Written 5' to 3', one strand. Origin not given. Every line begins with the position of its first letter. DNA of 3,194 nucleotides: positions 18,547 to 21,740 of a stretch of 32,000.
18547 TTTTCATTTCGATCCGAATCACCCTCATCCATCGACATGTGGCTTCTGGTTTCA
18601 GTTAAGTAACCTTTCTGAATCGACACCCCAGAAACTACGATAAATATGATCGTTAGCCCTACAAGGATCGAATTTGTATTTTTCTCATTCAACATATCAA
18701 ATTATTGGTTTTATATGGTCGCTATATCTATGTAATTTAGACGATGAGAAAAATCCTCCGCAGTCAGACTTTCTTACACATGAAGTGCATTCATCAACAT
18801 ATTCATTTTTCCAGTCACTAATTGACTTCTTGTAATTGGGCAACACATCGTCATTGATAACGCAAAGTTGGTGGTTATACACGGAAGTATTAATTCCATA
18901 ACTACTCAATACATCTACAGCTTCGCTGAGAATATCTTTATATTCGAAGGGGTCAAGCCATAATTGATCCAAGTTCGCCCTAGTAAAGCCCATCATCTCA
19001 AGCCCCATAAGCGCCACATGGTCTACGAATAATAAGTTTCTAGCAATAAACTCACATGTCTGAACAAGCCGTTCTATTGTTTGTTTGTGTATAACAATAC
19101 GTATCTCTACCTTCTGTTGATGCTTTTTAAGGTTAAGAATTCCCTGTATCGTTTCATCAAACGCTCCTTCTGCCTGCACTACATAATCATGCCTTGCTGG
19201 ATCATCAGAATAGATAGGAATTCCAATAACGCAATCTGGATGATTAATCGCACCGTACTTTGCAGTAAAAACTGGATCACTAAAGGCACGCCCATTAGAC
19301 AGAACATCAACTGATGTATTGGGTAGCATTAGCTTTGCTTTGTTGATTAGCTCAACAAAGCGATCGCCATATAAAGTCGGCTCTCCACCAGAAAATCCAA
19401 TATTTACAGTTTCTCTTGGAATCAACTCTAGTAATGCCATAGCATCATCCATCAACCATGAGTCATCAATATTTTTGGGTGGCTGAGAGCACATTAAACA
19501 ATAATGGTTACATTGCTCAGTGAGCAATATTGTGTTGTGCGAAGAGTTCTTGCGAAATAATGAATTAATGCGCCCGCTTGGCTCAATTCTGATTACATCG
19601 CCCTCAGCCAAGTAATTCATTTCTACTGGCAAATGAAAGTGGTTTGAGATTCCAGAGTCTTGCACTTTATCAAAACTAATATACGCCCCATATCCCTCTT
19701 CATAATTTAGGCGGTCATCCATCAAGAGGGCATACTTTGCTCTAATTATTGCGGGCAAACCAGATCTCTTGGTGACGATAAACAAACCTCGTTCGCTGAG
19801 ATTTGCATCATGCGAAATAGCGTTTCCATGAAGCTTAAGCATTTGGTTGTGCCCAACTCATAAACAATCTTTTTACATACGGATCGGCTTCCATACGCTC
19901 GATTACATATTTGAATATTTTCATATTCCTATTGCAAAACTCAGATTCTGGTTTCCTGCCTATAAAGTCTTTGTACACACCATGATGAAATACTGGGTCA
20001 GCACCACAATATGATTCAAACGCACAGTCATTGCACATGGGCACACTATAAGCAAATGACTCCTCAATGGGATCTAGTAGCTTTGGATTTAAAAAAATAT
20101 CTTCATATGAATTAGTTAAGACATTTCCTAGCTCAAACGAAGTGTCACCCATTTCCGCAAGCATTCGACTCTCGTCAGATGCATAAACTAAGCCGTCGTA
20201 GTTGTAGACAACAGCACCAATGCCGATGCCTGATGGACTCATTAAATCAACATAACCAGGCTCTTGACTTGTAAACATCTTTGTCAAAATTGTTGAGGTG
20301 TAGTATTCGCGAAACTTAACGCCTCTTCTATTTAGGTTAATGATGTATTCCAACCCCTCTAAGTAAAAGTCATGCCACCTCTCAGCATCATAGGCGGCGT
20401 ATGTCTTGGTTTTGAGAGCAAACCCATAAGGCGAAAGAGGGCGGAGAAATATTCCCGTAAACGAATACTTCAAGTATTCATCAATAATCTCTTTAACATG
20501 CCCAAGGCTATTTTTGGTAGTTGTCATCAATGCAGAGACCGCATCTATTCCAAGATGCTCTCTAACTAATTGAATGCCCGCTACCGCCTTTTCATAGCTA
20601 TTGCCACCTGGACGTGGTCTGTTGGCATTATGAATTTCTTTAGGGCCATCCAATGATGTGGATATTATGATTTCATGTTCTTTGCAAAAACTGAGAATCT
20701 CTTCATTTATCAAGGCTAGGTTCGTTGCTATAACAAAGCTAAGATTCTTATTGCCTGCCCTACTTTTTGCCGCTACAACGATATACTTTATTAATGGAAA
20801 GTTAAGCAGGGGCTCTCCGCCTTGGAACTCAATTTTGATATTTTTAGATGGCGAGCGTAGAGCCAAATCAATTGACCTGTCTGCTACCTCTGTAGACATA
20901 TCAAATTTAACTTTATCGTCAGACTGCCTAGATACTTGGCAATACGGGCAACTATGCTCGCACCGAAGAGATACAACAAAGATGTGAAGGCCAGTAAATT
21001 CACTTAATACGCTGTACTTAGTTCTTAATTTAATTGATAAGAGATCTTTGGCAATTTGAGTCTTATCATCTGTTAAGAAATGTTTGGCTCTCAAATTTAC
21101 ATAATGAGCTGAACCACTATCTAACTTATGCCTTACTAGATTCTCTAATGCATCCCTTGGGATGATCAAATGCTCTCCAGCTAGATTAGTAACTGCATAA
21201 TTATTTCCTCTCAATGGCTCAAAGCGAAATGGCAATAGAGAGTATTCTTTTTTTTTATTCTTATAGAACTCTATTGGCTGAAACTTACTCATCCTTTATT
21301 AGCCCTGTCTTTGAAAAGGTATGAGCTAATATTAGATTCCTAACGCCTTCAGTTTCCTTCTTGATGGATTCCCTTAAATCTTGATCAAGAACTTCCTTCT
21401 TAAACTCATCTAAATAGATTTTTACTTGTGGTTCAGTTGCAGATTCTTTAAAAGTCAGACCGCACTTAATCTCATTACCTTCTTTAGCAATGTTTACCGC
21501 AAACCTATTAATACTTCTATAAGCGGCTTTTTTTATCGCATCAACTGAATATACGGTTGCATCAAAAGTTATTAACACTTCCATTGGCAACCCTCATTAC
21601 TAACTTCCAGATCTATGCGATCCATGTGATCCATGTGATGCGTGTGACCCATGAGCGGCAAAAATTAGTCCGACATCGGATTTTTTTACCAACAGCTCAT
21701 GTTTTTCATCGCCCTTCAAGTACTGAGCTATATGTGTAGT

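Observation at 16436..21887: HxsA-D-B-C twin radical-SAM peptide system embedded in an 8-gene operon with a MauG-like di-haem peroxidase and a peptidoglycan-binding protein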

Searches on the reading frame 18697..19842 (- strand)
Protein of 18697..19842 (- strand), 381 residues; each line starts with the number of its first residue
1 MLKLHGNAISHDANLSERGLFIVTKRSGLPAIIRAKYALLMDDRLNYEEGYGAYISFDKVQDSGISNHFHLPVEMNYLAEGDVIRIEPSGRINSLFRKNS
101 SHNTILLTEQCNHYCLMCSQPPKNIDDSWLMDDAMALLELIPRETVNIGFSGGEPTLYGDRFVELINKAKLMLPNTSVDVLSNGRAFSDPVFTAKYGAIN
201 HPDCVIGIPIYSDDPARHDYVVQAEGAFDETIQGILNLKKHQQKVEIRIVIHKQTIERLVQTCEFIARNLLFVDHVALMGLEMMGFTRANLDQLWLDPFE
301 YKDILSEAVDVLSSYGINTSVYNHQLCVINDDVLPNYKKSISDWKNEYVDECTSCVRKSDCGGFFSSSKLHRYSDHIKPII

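Call 3: search_protein_families(library=ncbifam, proteins=[window:18697-19842:-], max_evalue=0.01)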
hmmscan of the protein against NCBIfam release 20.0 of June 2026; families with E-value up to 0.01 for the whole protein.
window:18697-19842:- (381 aa): 36 families (the best 25 are shown)
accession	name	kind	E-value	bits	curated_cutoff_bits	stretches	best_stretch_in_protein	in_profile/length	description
TIGR03977.1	rSAM_pair_HxsC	equivalog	9.2e-121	402.2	267.9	1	78-368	2-292/292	His-Xaa-Ser system radical SAM maturase HxsC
TIGR04250.1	SCM_rSAM_ScmE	equivalog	2.9e-13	49.5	400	1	105-310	7-208/358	SynChlorMet cassette radical SAM/SPASM protein ScmE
TIGR04055.1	rSAM_NirJ2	equivalog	1.2e-11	44.8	500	1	108-307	7-199/326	putative heme d1 biosynthesis radical SAM protein NirJ2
NF038332.1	rSAM_rare_HxsC4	exception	2e-09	37.1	500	1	99-314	12-224/335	radical SAM protein HxsC4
NF038283.1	viperin_w_prok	equivalog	5.6e-08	32.3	180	1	107-197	8-105/281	viperin family antiviral radical SAM protein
NF050035.1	rSAM_WgK_link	exception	6e-08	32.1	650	1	105-282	13-185/367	radical SAM/SPASM peptide maturase WgkB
TIGR04054.1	rSAM_NirJ1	equivalog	7.7e-08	31.3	650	1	107-268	42-199/387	putative heme d1 biosynthesis radical SAM protein NirJ1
TIGR04545.1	rSAM_ahbD_hemeb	equivalog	1.7e-07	31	500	1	107-307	6-200/339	heme b synthase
TIGR04251.1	SCM_rSAM_ScmF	equivalog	3e-07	30.1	400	1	106-265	9-171/353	SynChlorMet cassette radical SAM/SPASM protein ScmF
NF041298.1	rSAM_mat_DynA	equivalog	4.2e-07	29.3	450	1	198-324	104-229/356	dynobactin maturation radical SAM/SPASM protein DynA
NF047865.1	rSAM_PapB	equivalog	4.5e-07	29.4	340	1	103-267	5-176/330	PapB family radical SAM/SPASM ranthipeptide maturase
TIGR04051.1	rSAM_NirJ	equivalog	5.6e-07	28.8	515.45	1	107-267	8-164/354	heme d1 biosynthesis radical SAM protein NirJ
NF045574.1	sacti_mat_StsB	exception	1.3e-06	27.5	625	1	107-287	102-275/466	StsB family radical SAM/SPASM domain sactipeptide maturase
TIGR04546.1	rSAM_ahbC_deAc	equivalog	2.9e-06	26.3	650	1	107-261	45-195/390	12,18-didecarboxysiroheme deacetylase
TIGR04347.1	pseudo_SAM_Halo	equivalog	3e-06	26.8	525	1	107-310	44-240/390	TIGR04347 family pseudo-SAM/SPASM protein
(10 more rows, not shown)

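Call 4: search_protein_families(library=pfam, proteins=[window:18697-19842:-], max_evalue=0.01)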
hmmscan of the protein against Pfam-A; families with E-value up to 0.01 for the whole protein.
window:18697-19842:- (381 aa): 2 families
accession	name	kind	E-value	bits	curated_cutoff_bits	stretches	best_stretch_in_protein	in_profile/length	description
PF04055.27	Radical_SAM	-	4.7e-13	50.1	29.5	1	106-266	2-166/166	Radical SAM superfamily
PF13353.11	Fer4_12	-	0.0012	19.6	22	1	105-187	9-94/137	4Fe-4S single cluster domain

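Call 30: find_related_loci(query=window:18697-19842:-, collection=genome_contigs, flank=10000)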
Query window:18697-19842:- (381 aa) in genome_contigs; peptide patterns used: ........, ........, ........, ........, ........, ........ (x = any residue, [..] = any of these).
127 stretches matched a pattern; 98 encode a relative of the query (tblastn E <= 1e-3); the best 80 are kept; 80 distinct loci.
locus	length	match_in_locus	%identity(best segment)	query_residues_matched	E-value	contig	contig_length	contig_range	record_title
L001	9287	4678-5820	85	1-381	0e+0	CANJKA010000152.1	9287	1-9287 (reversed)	MAG: Flavobacteriales bacterium isolate RH-23may17-1262 genome assembly, contig: RH-23may17-C60500, whole genome shotgun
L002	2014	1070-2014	98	1-315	0e+0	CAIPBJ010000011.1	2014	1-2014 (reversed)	MAG: uncultured Methylophilaceae bacterium isolate AM-lipid-02-D1_bin-0045 genome assembly, contig: bin-0045:011/143, wh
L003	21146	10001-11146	69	1-381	0e+0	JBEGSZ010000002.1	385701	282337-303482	MAG: Pseudomonadota bacterium isolate pringlecreek_2019_sw_WHONDRS-S19S_0025_B_bin.90 scaffold_875772, whole genome shot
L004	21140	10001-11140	70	1-380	0e+0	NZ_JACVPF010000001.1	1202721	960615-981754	Polynucleobacter sp. es-MAR-4 NODE_1_length_1202721_cov_134.962, whole genome shotgun sequence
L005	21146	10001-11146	65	1-380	3e-170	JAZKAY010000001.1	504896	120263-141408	MAG: Pseudomonadota bacterium isolate ADI_H3L2_1_122_18_3-bin053_1 ADIH3L21_B053_1_000000000001, whole genome shotgun se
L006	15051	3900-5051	64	1-381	6e-170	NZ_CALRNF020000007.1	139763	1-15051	MAG: Polaromonas sp. YR568 isolate JJ-LAS318-81-2-m1-bin307 JJ-LAS318-81-C26, whole genome shotgun sequence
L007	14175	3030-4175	64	1-380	2e-168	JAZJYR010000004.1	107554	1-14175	MAG: Pseudomonadota bacterium isolate ADI_H1L3_4_122_18_3-bin012_1 ADIH1L34_B012_1_000000000004, whole genome shotgun se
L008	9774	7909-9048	63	1-378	2e-163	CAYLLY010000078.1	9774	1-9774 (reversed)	MAG TPA_asm: uncultured Nitrospirales bacterium isolate binchicken_co21_464 genome assembly, contig: NODE_6026_length_97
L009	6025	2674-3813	61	1-378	4e-159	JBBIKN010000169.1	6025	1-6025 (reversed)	MAG: Nitrospira sp. isolate QH2F170213_bin_187 NODE_4846_length_6025_cov_11.825628, whole genome shotgun sequence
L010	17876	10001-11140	62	1-378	1e-157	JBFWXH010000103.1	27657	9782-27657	MAG: Candidatus Binatia bacterium isolate CA_2019_TPBS_136 NODE_8545_length_27657_cov_6.403015_TPBS, whole genome shotgu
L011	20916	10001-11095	62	20-378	2e-156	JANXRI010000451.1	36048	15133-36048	MAG: Betaproteobacteria bacterium isolate 336R_metabat_149_sub 336R_k141_190651, whole genome shotgun sequence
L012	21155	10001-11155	60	1-380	3e-155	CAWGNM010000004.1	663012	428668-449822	MAG: uncultured Acidobacteriota bacterium isolate MFD00991.bin.2.75 genome assembly, contig: contig_16214, whole genome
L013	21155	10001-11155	59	1-380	2e-153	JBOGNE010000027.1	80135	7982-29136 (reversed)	MAG: Candidatus Acidiferrales bacterium isolate H1-S_metabat2.bin.12 k127_253188, whole genome shotgun sequence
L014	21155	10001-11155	59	1-380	1e-153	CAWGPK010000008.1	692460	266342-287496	MAG: uncultured Acidobacteriota bacterium isolate MFD04492.bin.1.120 genome assembly, contig: contig_36891, whole genome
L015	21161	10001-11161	57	1-381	2e-152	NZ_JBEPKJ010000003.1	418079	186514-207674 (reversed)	Variovorax paradoxus strain DS3691 Ga0466867_03, whole genome shotgun sequence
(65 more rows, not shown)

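Call 36: search_protein_families(library=padloc, proteins=[window:18697-19842:-], max_evalue=0.001)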
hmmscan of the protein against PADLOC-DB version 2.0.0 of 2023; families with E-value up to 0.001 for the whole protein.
window:18697-19842:- (381 aa): 2 families
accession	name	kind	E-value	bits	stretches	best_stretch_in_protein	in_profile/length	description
PDLC02903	pVip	-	1.2e-10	39.3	1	106-257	5-151/257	Viperins not associated with kinases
PDLC02904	pVip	-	1.1e-08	32.9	1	106-257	8-155/262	Viperins associated with kinases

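Call 55: search_dna_similar(query=window:18697-19842:-, collection=plasmids, mode=protein, max_rows=30, rows=spread)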
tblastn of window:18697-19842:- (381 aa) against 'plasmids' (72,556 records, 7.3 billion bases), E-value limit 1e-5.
Records with a match: 436; places in all: 438; records where one place covers at least 80% of the query: 25.
Best place of each record, by identity: 60-80% 1; <60% 435.
By first word of the organism name: Klebsiella 332; Rhizobium 32; Agrobacterium 26; Sinorhizobium 9; Mesorhizobium 4; Novosphingobium 3; Bradyrhizobium 3; Cupriavidus 2; Sphingobium 2; Roseomonas 2; and 18 more.
By predicted mobility (MOB-suite, as given by PLSDB): conjugative 348; non-mobilizable 79; mobilizable 9.
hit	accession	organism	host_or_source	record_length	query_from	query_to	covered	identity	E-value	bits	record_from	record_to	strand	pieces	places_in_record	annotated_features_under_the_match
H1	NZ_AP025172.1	Cupriavidus sp. P-10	-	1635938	16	378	95%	58.2%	3e-138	442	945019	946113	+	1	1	none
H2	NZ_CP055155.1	Adhaeribacter swui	Cell culture,Mud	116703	68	372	80%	46.4%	4e-89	300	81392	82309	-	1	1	hxsC: His-Xaa-Ser system radical SAM maturase HxsC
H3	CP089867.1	Klebsiella pneumoniae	Homo sapiens,blood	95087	78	368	76%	36.2%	5e-47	214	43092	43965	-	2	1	none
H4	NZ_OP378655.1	Klebsiella pneumoniae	-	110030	78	368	76%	36.0%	9e-57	207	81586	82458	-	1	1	hxsC: His-Xaa-Ser system radical SAM maturase HxsC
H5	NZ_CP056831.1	Klebsiella pneumoniae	culture,Wastewater influent sample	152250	78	368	76%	36.0%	9e-57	207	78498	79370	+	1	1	hxsC: His-Xaa-Ser system radical SAM maturase HxsC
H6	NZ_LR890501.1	Klebsiella pneumoniae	Homo sapiens,rectal swab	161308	78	368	76%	36.0%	9e-57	207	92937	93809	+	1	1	hxsC: His-Xaa-Ser system radical SAM maturase HxsC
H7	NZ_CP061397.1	Klebsiella pneumoniae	Homo sapiens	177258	78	368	76%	36.0%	9e-57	207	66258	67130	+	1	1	hxsC: His-Xaa-Ser system radical SAM maturase HxsC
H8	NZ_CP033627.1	Klebsiella pneumoniae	Homo sapiens,rectal swab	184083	78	368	76%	36.0%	9e-57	207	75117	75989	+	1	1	hxsC: His-Xaa-Ser system radical SAM maturase HxsC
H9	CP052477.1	Klebsiella pneumoniae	Homo sapiens,blood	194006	78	368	76%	36.0%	9e-57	207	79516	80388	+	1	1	hxsC: His-Xaa-Ser system radical SAM maturase HxsC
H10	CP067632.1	Klebsiella pneumoniae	Homo sapiens,urine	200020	78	368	76%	36.0%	9e-57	207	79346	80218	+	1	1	hxsC: His-Xaa-Ser system radical SAM maturase HxsC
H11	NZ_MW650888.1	Klebsiella pneumoniae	-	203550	78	368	76%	36.0%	9e-57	207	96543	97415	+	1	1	hxsC: His-Xaa-Ser system radical SAM maturase HxsC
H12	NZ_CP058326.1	Klebsiella pneumoniae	Homo sapiens,urine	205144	78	368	76%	36.0%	9e-57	207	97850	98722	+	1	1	hxsC: His-Xaa-Ser system radical SAM maturase HxsC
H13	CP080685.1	Klebsiella pneumoniae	Homo sapiens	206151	78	368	76%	36.0%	9e-57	207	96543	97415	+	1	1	none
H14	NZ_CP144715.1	Klebsiella variicola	-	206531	78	368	76%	36.0%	9e-57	207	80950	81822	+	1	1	hxsC: His-Xaa-Ser system radical SAM maturase HxsC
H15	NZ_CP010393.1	Klebsiella pneumoniae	Homo sapiens,bronchoalveolar ...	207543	78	368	76%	36.0%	9e-57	207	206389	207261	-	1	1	hxsC: His-Xaa-Ser system radical SAM maturase HxsC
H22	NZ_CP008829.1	Klebsiella pneumoniae subsp. pneumoniae KPNIH1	Homo sapiens,groin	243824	78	368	76%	36.0%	9e-57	207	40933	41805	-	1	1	hxsC: His-Xaa-Ser system radical SAM maturase HxsC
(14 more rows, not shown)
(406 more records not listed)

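Call 56: get_annotated_region(hit=H22, flank=4000)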
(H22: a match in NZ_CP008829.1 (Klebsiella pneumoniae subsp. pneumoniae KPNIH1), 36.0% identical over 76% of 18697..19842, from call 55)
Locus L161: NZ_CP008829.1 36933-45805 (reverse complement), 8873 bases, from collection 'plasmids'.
description: Klebsiella pneumoniae subsp. pneumoniae KPNIH1 plasmid pKPN-498, complete sequence
organism: Klebsiella pneumoniae subsp. pneumoniae KPNIH1 (NCBI taxid 1087440)
taxonomy: Bacteria; Pseudomonadota; Gammaproteobacteria; Enterobacterales; Enterobacteriaceae; Klebsiella; Klebsiella pneumoniae; Klebsiella pneumoniae subsp. pneumoniae KPNIH1
host: -; source: Homo sapiens,groin; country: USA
typing (MOB-suite, as given by PLSDB): conjugative; replicon IncFIB,IncFII,rep_cluster_2183; relaxase MOBF,MOBF; mating-pair formation MPF_F
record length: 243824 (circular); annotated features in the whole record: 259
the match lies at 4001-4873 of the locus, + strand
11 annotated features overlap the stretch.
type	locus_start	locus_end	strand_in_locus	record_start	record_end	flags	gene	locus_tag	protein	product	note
CDS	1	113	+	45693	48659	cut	-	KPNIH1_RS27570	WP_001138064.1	Tn3-like element TnAs3 family transposase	GO:0006313 - DNA transposition [Evidence IEA]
CDS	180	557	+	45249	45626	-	-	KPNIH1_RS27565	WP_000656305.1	GNAT family N-acetyltransferase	-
CDS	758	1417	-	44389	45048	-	-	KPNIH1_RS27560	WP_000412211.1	type A-1 chloramphenicol O-acetyltransferase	-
predicted_resistance_gene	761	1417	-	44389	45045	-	catA1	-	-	type A-1 chloramphenicol O-acetyltransferase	predicted by amrfinderplus; class PHENICOL; identity 100.0%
CDS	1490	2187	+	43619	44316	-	-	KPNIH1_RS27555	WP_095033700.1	IS1-like element IS1B family transposase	GO:0006313 - DNA transposition [Evidence IEA]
CDS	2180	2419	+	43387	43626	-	hxsD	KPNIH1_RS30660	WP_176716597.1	His-Xaa-Ser system protein HxsD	-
CDS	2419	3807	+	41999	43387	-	hxsB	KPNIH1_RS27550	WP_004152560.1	His-Xaa-Ser system radical SAM maturase HxsB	-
CDS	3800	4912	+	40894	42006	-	hxsC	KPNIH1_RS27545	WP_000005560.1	His-Xaa-Ser system radical SAM maturase HxsC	-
CDS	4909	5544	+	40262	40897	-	hxsA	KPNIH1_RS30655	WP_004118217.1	His-Xaa-Ser repeat protein HxsA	-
CDS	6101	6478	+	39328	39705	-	-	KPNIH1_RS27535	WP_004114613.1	transposase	GO:0006313 - DNA transposition [Evidence IEA]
CDS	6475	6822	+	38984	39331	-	tnpB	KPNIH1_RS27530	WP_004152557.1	IS66 family insertion sequence element accessory protein TnpB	-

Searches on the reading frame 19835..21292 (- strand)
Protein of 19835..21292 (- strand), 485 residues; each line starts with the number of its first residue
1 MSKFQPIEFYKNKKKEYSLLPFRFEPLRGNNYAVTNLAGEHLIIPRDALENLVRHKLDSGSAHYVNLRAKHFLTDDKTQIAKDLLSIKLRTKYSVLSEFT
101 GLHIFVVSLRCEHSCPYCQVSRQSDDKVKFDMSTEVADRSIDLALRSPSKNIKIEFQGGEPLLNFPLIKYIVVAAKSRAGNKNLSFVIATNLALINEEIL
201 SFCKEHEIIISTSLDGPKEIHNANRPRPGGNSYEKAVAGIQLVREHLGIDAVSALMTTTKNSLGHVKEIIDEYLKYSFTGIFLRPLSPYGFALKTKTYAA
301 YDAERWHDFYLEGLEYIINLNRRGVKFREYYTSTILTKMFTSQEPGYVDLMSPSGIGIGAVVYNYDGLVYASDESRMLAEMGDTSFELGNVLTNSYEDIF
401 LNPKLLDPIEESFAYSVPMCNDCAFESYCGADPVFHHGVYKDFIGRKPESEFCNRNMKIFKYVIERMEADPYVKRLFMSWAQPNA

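Call 3: search_protein_families(library=ncbifam, proteins=[window:19835-21292:-], max_evalue=0.01)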
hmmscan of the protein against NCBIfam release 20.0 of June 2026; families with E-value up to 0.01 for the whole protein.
window:19835-21292:- (485 aa): 59 families (the best 25 are shown)
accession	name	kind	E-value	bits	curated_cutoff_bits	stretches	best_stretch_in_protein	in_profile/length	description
TIGR03978.1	rSAM_paired_1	equivalog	2.1e-182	607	370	1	19-481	1-466/466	His-Xaa-Ser system radical SAM maturase HxsB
NF047865.1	rSAM_PapB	equivalog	8.6e-33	113.9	340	1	106-431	8-314/330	PapB family radical SAM/SPASM ranthipeptide maturase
TIGR04068.1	rSAM_ocin_clost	equivalog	9.9e-30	103.8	500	1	98-246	81-235/462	Cys-rich peptide radical SAM maturase CcpM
TIGR04064.1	rSAM_nif11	equivalog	1.8e-29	102.8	518.7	1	66-456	52-422/459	nif11-like peptide radical SAM maturase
TIGR03942.1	sulfatase_rSAM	equivalog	3.1e-25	89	349.45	1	106-468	6-358/363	anaerobic sulfatase maturase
NF040492.1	not_ScfB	exception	7.1e-25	87.8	855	1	108-431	102-413/450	ScfB-related radical SAM/SPASM orphan maturase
TIGR03974.1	rSAM_six_Cys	equivalog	7e-24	84.5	425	1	106-430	102-413/451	thioether cross-link-forming SCIFF peptide maturase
NF035951.1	rSAM_RumMC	equivalog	1.1e-23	83.7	720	1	107-256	118-272/510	RumMC family radical SAM sactipeptide maturase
TIGR03906.1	quino_hemo_SAM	equivalog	2.1e-23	82.8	453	1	106-260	99-258/467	quinohemoprotein amine dehydrogenase maturation protein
NF041707.1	rSAM_YhhB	equivalog_domain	6.6e-23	81.2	445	1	107-249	8-158/369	cyclophane-forming radical SAM/SPASM peptide maturase YhhB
TIGR04083.1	rSAM_pep_methan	hypoth_equivalog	6.1e-21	74.7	300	1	106-470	5-346/376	TIGR04083 family peptide-modifying radical SAM enzyme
NF038170.1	lachnocin_rSAM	equivalog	1.3e-19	70.4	550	1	107-243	82-223/440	lachnocin radical SAM maturase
NF041298.1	rSAM_mat_DynA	equivalog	1.2e-18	67.2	450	1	110-468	10-354/356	dynobactin maturation radical SAM/SPASM protein DynA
NF010321.0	PRK13758.1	equivalog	5e-18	65.4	441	1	107-465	11-360/370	anaerobic sulfatase-maturase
TIGR04280.1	geopep_mat_rSAM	hypoth_equivalog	2.7e-17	62.9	400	1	63-254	49-241/428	geopeptide radical SAM maturase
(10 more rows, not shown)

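Call 4: search_protein_families(library=pfam, proteins=[window:19835-21292:-], max_evalue=0.01)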
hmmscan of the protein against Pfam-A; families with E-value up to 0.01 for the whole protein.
window:19835-21292:- (485 aa): 2 families
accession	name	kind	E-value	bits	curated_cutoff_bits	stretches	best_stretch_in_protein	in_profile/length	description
PF04055.27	Radical_SAM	-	3e-15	57.2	29.5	1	107-271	3-164/166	Radical SAM superfamily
PF13353.11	Fer4_12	-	1.6e-09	38.6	22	1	101-218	5-121/137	4Fe-4S single cluster domain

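Call 36: search_protein_families(library=padloc, proteins=[window:19835-21292:-], max_evalue=0.001)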
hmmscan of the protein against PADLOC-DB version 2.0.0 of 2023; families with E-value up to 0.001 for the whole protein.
window:19835-21292:- (485 aa): 2 families
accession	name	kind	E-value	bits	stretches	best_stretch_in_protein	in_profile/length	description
PDLC02903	pVip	-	1.1e-08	32.8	1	109-224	8-110/257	Viperins not associated with kinases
PDLC02904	pVip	-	3e-07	28.2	1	107-249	9-141/262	Viperins associated with kinases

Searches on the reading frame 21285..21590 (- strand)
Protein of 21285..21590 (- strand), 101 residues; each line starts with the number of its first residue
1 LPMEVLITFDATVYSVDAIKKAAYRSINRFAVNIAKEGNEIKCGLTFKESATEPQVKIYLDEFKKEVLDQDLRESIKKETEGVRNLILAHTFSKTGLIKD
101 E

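Call 3: search_protein_families(library=ncbifam, proteins=[window:21285-21590:-], max_evalue=0.01)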
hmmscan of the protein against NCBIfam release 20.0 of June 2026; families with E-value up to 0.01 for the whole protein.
window:21285-21590:- (101 aa): 1 family
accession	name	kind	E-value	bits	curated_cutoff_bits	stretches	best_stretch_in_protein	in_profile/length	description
TIGR03976.1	chp_LLNDYxLRE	equivalog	5.4e-17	61.9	50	1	9-95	1-87/90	His-Xaa-Ser system protein HxsD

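Call 4: search_protein_families(library=pfam, proteins=[window:21285-21590:-], max_evalue=0.01)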
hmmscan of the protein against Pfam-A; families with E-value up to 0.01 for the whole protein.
window:21285-21590:- (101 aa): 0 families
